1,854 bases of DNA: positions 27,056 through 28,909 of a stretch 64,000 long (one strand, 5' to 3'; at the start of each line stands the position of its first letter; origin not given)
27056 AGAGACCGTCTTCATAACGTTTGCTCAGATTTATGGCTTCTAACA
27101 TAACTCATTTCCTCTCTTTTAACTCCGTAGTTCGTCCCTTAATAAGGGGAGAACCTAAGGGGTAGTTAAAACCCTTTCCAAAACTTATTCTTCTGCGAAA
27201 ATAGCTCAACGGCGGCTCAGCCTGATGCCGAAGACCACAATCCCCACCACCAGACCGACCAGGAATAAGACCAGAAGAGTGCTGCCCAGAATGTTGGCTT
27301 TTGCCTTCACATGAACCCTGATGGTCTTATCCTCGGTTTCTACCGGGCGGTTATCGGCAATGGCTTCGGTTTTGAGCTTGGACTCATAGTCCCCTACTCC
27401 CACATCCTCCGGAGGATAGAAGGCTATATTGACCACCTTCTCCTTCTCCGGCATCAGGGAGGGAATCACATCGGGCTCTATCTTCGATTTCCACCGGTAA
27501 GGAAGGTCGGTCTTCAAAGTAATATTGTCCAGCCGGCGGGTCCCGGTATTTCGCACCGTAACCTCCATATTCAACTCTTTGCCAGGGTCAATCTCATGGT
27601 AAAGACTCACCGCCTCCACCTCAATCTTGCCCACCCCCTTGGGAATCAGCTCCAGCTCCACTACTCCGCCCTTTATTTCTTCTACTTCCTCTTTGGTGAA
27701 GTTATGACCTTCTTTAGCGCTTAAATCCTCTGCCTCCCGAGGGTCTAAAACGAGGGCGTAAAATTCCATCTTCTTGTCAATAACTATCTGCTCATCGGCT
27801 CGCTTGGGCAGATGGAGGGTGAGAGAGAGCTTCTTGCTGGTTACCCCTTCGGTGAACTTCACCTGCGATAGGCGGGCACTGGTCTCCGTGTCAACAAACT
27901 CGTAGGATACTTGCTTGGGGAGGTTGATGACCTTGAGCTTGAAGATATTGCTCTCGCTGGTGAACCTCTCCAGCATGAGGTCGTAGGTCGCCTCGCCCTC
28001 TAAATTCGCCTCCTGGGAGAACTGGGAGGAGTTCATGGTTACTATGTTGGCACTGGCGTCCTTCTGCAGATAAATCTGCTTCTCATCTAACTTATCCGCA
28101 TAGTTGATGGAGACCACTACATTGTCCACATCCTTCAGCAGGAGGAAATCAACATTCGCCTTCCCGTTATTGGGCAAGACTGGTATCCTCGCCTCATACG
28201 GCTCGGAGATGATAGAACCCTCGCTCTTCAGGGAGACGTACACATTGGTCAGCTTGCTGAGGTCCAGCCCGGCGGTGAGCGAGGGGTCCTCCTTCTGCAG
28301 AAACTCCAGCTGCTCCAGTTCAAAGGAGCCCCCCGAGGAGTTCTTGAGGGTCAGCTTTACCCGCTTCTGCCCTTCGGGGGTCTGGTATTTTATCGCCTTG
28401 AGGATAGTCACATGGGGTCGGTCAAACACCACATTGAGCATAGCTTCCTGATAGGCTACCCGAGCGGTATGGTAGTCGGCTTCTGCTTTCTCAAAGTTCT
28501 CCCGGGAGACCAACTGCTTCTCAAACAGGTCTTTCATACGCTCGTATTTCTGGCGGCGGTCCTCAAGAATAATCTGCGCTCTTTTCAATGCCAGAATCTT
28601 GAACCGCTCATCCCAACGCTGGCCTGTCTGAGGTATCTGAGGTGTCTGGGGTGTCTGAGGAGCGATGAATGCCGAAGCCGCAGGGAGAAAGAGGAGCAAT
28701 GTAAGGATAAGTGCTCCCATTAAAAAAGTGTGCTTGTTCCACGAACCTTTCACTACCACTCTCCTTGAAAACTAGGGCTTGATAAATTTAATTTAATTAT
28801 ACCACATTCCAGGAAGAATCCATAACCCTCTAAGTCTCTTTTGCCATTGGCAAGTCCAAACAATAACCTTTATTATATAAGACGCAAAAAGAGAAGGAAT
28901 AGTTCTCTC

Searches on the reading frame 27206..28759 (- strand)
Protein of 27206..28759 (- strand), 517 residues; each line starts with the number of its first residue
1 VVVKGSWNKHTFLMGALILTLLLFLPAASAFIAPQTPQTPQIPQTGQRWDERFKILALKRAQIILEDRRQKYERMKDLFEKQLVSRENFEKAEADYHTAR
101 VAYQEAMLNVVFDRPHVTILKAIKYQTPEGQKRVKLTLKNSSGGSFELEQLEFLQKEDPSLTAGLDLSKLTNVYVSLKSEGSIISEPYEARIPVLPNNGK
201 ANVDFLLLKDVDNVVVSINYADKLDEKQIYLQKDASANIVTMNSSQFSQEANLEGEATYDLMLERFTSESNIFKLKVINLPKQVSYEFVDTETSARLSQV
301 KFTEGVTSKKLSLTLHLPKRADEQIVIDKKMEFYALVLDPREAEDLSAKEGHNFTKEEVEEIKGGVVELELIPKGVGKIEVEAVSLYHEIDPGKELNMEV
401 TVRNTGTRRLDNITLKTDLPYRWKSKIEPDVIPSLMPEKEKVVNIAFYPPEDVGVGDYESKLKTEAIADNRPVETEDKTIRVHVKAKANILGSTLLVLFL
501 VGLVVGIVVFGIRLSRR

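Call 23: search_protein_families(library=ncbifam, proteins=[window:27206-28759:-])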
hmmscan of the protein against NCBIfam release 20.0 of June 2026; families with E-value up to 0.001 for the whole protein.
window:27206-28759:- (517 aa): 2 families
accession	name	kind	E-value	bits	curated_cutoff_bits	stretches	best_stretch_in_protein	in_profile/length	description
TIGR00999.1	8a0102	subfamily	5e-06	25.8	319.3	1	58-106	29-77/271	CzcB/NccB family metal efflux transporter periplasmic adaptor subunit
TIGR01730.1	RND_mfp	subfamily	5.8e-05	22.2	94.9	1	58-106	73-121/322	efflux RND transporter periplasmic adaptor subunit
